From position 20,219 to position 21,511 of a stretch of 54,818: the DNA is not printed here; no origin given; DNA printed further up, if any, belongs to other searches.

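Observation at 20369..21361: ERCC4 nuclease fused to an Lsr2-type AT-rich-DNA-binding tail, divergent from a Uma2 nuclease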

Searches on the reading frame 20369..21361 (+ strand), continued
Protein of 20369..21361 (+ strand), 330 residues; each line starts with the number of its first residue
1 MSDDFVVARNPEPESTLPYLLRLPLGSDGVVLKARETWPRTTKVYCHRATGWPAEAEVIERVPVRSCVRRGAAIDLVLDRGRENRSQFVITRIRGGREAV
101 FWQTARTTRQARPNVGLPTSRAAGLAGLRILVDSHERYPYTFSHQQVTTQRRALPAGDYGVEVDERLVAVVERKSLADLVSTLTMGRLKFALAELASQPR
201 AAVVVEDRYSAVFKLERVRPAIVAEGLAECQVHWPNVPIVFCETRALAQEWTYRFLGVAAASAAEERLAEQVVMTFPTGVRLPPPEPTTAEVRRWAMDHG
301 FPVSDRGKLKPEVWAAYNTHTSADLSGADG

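Call 53: get_annotated_region(hit=H10, flank=7000)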
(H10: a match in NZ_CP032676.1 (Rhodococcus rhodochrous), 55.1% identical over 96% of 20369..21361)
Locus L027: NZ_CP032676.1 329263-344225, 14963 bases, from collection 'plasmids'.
description: Rhodococcus rhodochrous strain ATCC BAA870 plasmid pNit, complete sequence
organism: Rhodococcus rhodochrous (NCBI taxid 1829)
taxonomy: Bacteria; Actinomycetota; Actinomycetes; Mycobacteriales; Nocardiaceae; Rhodococcus; Rhodococcus rhodochrous
host: -; source: cell culture,soil; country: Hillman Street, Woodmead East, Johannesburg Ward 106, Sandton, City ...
typing (MOB-suite, as given by PLSDB): non-mobilizable
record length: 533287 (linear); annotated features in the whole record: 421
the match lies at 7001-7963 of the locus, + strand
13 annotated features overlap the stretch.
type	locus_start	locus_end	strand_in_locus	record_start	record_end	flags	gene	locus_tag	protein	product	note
CDS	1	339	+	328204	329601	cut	-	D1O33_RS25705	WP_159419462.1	GntR family transcriptional regulator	GO:0006355 - regulation of DNA-templated transcription [Evidence IEA]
CDS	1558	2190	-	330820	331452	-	-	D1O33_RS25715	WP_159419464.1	LysE family translocator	-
CDS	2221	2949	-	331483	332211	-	-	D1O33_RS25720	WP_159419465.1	SDR family oxidoreductase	-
CDS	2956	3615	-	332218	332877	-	-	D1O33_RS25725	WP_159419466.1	maleylpyruvate isomerase N-terminal domain-containing protein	-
CDS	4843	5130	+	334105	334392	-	-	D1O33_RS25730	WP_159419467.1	helix-turn-helix transcriptional regulator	-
CDS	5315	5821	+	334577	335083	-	-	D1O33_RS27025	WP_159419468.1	hypothetical protein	-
CDS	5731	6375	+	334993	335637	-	-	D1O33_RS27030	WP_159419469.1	HipA domain-containing protein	-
CDS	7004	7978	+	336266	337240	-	-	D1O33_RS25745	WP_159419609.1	ERCC4 domain-containing protein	-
CDS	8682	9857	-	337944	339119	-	-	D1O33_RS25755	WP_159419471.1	ATP-binding protein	-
CDS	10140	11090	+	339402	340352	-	-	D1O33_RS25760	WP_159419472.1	phosphatidylserine/phosphatidylglycerophosphate/ cardiolipin synthase family protein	-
CDS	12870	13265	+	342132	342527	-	-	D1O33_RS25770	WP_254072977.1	excalibur calcium-binding domain-containing protein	-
CDS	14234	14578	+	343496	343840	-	-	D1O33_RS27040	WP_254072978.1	hypothetical protein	-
CDS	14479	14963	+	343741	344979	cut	-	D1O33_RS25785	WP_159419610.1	IS256 family transposase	-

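Call 55: get_annotated_region(hit=H1, flank=7000)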
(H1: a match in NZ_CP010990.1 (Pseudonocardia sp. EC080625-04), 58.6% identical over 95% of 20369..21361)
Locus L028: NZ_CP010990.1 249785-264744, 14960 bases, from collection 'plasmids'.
description: Pseudonocardia sp. EC080625-04 plasmid pFRP1-1, complete sequence
organism: Pseudonocardia sp. EC080625-04 (NCBI taxid 1096868)
taxonomy: Bacteria; Actinomycetota; Actinomycetes; Pseudonocardiales; Pseudonocardiaceae; Pseudonocardia; Pseudonocardia sp. EC080625-04
host: -; source: Apterostigma dentigerum; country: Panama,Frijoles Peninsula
typing (MOB-suite, as given by PLSDB): mobilizable; replicon rep_cluster_235; relaxase MOBF
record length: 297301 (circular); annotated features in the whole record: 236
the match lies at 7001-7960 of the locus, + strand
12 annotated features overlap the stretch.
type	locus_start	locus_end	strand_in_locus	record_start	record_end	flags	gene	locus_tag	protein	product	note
CDS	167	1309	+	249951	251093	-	-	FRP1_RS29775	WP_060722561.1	MAB_1171c family putative transporter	-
CDS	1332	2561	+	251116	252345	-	-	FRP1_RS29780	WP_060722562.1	amidohydrolase family protein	-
CDS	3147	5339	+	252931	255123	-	-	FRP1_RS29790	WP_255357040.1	DUF4158 domain-containing protein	-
CDS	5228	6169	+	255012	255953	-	-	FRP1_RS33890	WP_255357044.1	transposase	GO:0006313 - DNA transposition [Evidence IEA]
CDS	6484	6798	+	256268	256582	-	-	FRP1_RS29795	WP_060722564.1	hypothetical protein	-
CDS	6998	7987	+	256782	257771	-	-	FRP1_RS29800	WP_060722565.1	ERCC4 domain-containing protein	-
CDS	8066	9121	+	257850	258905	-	-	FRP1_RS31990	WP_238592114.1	recombinase family protein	GO:0006310 - DNA recombination [Evidence IEA]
CDS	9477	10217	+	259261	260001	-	-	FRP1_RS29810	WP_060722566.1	alpha/beta hydrolase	-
CDS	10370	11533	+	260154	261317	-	-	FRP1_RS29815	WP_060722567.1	alkaline phosphatase PhoX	-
CDS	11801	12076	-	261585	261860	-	-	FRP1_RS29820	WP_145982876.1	hypothetical protein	-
CDS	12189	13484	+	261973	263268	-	-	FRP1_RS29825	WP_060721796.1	IS256 family transposase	-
CDS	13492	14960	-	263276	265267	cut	-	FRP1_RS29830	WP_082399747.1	non-ribosomal peptide synthetase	-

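Call 56: get_annotated_region(hit=H22, flank=7000)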
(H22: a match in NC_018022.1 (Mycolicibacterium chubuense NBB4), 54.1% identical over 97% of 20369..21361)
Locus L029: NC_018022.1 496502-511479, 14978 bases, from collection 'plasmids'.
description: Mycolicibacterium chubuense NBB4 plasmid pMYCCH.01, complete sequence
organism: Mycolicibacterium chubuense NBB4 (NCBI taxid 710421)
taxonomy: Bacteria; Actinomycetota; Actinomycetes; Mycobacteriales; Mycobacteriaceae; Mycolicibacterium; Mycolicibacterium chubuense; Mycolicibacterium chubuense NBB4
host: -; source: -; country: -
typing (MOB-suite, as given by PLSDB): mobilizable; relaxase MOBF,MOBF
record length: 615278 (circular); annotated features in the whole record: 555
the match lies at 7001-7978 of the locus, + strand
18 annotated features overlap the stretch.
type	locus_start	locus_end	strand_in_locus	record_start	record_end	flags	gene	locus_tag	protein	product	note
CDS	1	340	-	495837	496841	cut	-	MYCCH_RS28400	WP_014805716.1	AraC family transcriptional regulator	GO:0006355 - regulation of DNA-templated transcription [Evidence IEA]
CDS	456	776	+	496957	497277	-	-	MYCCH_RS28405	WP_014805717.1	2Fe-2S iron-sulfur cluster-binding protein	-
CDS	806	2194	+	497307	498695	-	-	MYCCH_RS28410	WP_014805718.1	cytochrome P450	-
CDS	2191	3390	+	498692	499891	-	-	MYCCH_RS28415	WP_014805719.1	FAD-dependent oxidoreductase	-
CDS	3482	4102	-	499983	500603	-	-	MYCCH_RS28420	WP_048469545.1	TetR/AcrR family transcriptional regulator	-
CDS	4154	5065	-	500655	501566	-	-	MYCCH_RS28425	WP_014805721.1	alpha/beta hydrolase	-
CDS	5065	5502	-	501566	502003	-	-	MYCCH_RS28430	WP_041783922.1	PaaI family thioesterase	-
CDS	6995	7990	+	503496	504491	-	-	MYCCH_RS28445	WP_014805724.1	ERCC4 domain-containing protein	-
CDS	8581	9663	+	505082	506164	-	-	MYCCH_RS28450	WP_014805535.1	IS110 family transposase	-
CDS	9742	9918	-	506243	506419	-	-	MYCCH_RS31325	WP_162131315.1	hypothetical protein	-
CDS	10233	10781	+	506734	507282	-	-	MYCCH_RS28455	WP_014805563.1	hypothetical protein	-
CDS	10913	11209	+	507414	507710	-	-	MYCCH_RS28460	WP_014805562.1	hypothetical protein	-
CDS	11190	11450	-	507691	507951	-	-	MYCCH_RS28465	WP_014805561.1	helix-turn-helix transcriptional regulator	-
CDS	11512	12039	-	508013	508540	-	-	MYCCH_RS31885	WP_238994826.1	hypothetical protein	-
CDS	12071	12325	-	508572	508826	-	-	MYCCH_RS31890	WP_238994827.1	hypothetical protein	-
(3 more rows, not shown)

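Call 57: get_annotated_region(hit=H11, flank=7000)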
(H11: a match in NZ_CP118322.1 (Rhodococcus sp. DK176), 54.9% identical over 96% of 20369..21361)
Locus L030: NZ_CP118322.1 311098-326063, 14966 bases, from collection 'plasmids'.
description: Rhodococcus sp. DK176 plasmid pDK3, complete sequence
organism: Rhodococcus sp. DK176 (NCBI taxid 3027223)
taxonomy: Bacteria; Actinomycetota; Actinomycetes; Mycobacteriales; Nocardiaceae; Rhodococcus; Rhodococcus sp. DK176
host: -; source: pure culture,crude oil-contaminated soil; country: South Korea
typing (MOB-suite, as given by PLSDB): non-mobilizable
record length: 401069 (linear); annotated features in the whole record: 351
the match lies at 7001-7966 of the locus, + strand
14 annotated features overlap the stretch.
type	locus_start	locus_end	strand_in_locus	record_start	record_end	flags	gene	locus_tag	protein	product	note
CDS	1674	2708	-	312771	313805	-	-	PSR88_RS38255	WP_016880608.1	TniQ family protein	-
CDS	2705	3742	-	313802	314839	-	-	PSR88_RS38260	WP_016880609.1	ATP-binding protein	-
CDS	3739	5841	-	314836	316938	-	-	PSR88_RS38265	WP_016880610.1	Mu transposase C-terminal domain-containing protein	-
CDS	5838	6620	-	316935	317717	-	-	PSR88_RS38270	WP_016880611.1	TnsA-like heteromeric transposase endonuclease subunit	-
CDS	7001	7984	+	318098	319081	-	-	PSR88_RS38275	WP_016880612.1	histone-like nucleoid-structuring protein Lsr2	-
CDS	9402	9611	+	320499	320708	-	-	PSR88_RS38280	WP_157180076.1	hypothetical protein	-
CDS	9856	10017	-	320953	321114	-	-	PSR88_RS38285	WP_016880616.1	hypothetical protein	-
CDS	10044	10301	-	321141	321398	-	-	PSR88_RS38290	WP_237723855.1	hypothetical protein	-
CDS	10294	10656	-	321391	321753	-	-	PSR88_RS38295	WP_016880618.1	WhiB family transcriptional regulator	-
CDS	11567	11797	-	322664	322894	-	-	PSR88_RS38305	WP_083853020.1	DUF2188 domain-containing protein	-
CDS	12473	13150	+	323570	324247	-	-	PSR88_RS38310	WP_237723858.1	hypothetical protein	-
CDS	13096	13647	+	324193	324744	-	-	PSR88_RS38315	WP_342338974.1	hypothetical protein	-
CDS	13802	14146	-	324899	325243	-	-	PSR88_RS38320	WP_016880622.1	hypothetical protein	-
CDS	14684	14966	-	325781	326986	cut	-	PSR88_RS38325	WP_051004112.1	GNAT family N-acetyltransferase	-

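Call 60: find_encoding_contigs(protein=P0058, flank=8000, max_places=2)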
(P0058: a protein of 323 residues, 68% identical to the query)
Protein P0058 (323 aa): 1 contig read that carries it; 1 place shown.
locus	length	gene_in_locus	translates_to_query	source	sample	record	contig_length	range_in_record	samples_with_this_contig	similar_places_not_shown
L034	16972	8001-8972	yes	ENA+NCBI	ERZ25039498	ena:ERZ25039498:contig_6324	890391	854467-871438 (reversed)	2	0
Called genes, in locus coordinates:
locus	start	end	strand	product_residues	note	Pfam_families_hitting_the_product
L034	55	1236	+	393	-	PF03435:Sacchrp_dh_NADP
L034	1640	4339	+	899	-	PF04203:Sortase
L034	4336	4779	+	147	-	-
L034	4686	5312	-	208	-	-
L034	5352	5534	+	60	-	-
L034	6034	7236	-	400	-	PF25547:WXG100_2, PF18431:RNAse_A_bac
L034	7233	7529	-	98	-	PF06013:WXG100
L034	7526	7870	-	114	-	PF06013:WXG100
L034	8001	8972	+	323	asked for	PF02732:ERCC4, PF23359:Lsr2_DNA-bd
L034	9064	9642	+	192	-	PF12697:Abhydrolase_6 (faint), PF12146:Hydrolase_4, PF00561:Abhydrolase_1, PF20408:Abhydrolase_11 (weak), PF12695:Abhydrolase_5, PF12740:PETase (weak)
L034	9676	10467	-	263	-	PF01149:Fapy_DNA_glyco, PF06831:H2TH, PF06827:zf-FPG_IleRS (weak)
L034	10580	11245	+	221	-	PF10263:SprT-like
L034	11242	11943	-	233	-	-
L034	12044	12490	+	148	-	-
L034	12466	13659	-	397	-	PF13579:Glyco_trans_4_4, PF13439:Glyco_transf_4, PF20706:GT4-conflict, PF00534:Glycos_transf_1, PF13692:Glyco_trans_1_4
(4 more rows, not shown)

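Call 74: search_protein_families(library=pfam, alignment_id=A5, max_evalue=0.0001)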
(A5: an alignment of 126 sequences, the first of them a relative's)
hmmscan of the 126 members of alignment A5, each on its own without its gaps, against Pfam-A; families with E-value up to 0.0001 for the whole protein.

A. member 1, L001:5546-9856:+ (1436 aa): 0 families

B. families by the number of members that match (of 126 scanned): 158 families (the first 25 are shown)
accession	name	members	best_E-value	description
PF01850.27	PIN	4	1.1e-18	PIN domain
PF00753.33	Lactamase_B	4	1.6e-10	Metallo-beta-lactamase superfamily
PF21686.3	LigD_Prim-Pol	3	3.6e-93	LigD, primase-polymerase domain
PF00580.27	UvrD-helicase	3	1.6e-51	UvrD/REP helicase N-terminal domain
PF12706.13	Lactamase_B_2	3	1.5e-43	Beta-lactamase superfamily domain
PF01741.23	MscL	3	2.2e-35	Large-conductance mechanosensitive channel, MscL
PF12705.13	PDDEXK_1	3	1e-29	PD-(D/E)XK nuclease superfamily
PF13483.12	Lactamase_B_3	3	3.2e-21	Beta-lactamase superfamily domain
PF02720.22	DUF222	3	3.4e-21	Domain of unknown function (DUF222)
PF13245.12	AAA_19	3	1e-17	AAA domain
PF08666.17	SAF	3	4.1e-11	SAF domain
PF16976.10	RcpC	3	7.7e-10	Flp pilus assembly protein RcpC/CpaB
PF17392.7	Urocanase_C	2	2.3e-93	Urocanase C-terminal domain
PF01175.24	Urocanase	2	2.7e-83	Urocanase Rossmann-like domain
PF04257.20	Exonuc_V_gamma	2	3.4e-62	Exodeoxyribonuclease V, gamma subunit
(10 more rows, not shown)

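Call 75: search_protein_families(library=pfam, proteins=[L001:11017-11697:-, L001:11740-15057:-, L001:15054-18134:-, L010:8289-9965:-, L002:8427-9749:+, L002:10984-12063:-, L007:9338-9868:+, L007:11078-12862:-, L011:11010-12056:+, L011:9204-9962:+], max_evalue=0.0001)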
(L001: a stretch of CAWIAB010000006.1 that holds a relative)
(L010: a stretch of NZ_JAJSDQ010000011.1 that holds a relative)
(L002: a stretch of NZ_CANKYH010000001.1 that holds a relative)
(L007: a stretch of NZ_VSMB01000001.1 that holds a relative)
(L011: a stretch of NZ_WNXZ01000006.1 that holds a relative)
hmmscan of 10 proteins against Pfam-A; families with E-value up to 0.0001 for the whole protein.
L001:11017-11697:- (226 aa): 0 families

L001:11740-15057:- (1105 aa): 5 families
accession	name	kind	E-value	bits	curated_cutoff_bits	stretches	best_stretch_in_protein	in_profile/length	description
PF00580.27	UvrD-helicase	-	2e-48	165.9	23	1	34-445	10-269/271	UvrD/REP helicase N-terminal domain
PF13361.12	UvrD_C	-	6e-20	72.4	25.6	1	746-839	284-349/350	UvrD-like helicase C-terminal domain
PF13538.12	UvrD_C_2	-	5.2e-12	45.9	27.4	1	810-835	26-51/52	UvrD-like helicase C-terminal domain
PF13245.12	AAA_19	-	7e-12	46.1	25.1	1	38-432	11-134/134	AAA domain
PF12705.13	PDDEXK_1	-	4.2e-10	40.4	22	1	952-1080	36-172/247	PD-(D/E)XK nuclease superfamily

L001:15054-18134:- (1026 aa): 1 family
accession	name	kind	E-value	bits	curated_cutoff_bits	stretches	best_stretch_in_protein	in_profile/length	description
PF12705.13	PDDEXK_1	-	1e-29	104.7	22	1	716-989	2-240/247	PD-(D/E)XK nuclease superfamily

L010:8289-9965:- (558 aa): 3 families
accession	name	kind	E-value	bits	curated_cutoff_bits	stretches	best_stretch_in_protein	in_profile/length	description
PF21686.3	LigD_Prim-Pol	-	1.4e-80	271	27.4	1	289-544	1-254/254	LigD, primase-polymerase domain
PF13298.12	LigD_N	-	4.1e-41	139.9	31.1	1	62-169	1-107/107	DNA Ligase D 3'-phosphoesterase domain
PF01896.25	DNA_primase_S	-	7e-06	26.9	26.8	0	394-443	1-62/163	DNA primase small subunit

L002:8427-9749:+ (440 aa): 1 family
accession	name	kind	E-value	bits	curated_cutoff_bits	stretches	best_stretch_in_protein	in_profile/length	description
PF02720.22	DUF222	-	8.3e-19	68.5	24.4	1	57-376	7-306/306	Domain of unknown function (DUF222)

L002:10984-12063:- (359 aa): 1 family
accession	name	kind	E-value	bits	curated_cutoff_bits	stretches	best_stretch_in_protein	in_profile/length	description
PF13480.13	Acetyltransf_6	-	1.8e-07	31.8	22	1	178-311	3-138/143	Acetyltransferase (GNAT) domain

L007:9338-9868:+ (176 aa): 1 family
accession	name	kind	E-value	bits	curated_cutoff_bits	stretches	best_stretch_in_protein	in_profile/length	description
PF01934.22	HepT-like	-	9.2e-15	54.9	23.5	1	74-145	23-117/120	Ribonuclease HepT-like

L007:11078-12862:- (594 aa): 1 family
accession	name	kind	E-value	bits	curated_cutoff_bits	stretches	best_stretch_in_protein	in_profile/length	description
PF00342.24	PGI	-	9.7e-202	671.3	22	1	86-586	1-486/486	Phosphoglucose isomerase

L011:11010-12056:+ (348 aa): 1 family
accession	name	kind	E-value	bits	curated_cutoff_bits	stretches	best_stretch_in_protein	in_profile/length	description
PF04616.20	Glyco_hydro_43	-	6.8e-24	85.2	32.2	1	19-323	10-264/288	Glycosyl hydrolases family 43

L011:9204-9962:+ (252 aa): 1 family
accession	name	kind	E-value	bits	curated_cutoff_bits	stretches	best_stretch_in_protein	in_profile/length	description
PF04029.19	2-ph_phosp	-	2.8e-21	76.2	26.4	1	42-185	13-163/226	2-phosphosulpholactate phosphatase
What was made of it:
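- L001: an AdnAB-like pair (call 75).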

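Call 79: find_encoding_contigs(protein=P0006, flank=7000, max_places=1)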
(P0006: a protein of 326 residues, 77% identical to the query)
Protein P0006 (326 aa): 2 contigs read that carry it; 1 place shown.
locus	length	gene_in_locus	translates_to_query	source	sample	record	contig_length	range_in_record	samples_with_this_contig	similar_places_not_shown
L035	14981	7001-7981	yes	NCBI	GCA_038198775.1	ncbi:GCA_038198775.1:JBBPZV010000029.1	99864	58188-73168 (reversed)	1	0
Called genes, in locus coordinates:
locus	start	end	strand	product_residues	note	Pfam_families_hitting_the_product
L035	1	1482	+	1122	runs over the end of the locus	PF00580:UvrD-helicase, PF13245:AAA_19, PF13361:UvrD_C (weak)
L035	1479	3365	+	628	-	PF21185:RecD_N, PF00580:UvrD-helicase (weak), PF13245:AAA_19, PF13604:AAA_30, PF05127:NAT10_TcmA_helicase, PF13401:AAA_22, PF18335:SH3_13 (weak), PF13538:UvrD_C_2, +2 more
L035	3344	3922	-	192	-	PF00782:DSPc (weak)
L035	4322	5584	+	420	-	PF22552:TY-Chap3, PF22551:TY-Chap1, PF22554:Chap-C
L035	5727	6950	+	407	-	-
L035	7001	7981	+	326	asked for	PF02732:ERCC4, PF23359:Lsr2_DNA-bd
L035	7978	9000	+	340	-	PF00817:IMS, PF11799:IMS_C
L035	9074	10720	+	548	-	PF00128:Alpha-amylase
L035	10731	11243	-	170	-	PF00300:His_Phos_1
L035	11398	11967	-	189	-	-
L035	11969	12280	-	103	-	PF08281:Sigma70_r4_2, PF04545:Sigma70_r4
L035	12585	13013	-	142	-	-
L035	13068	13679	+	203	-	-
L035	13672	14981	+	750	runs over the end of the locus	PF03176:MMPL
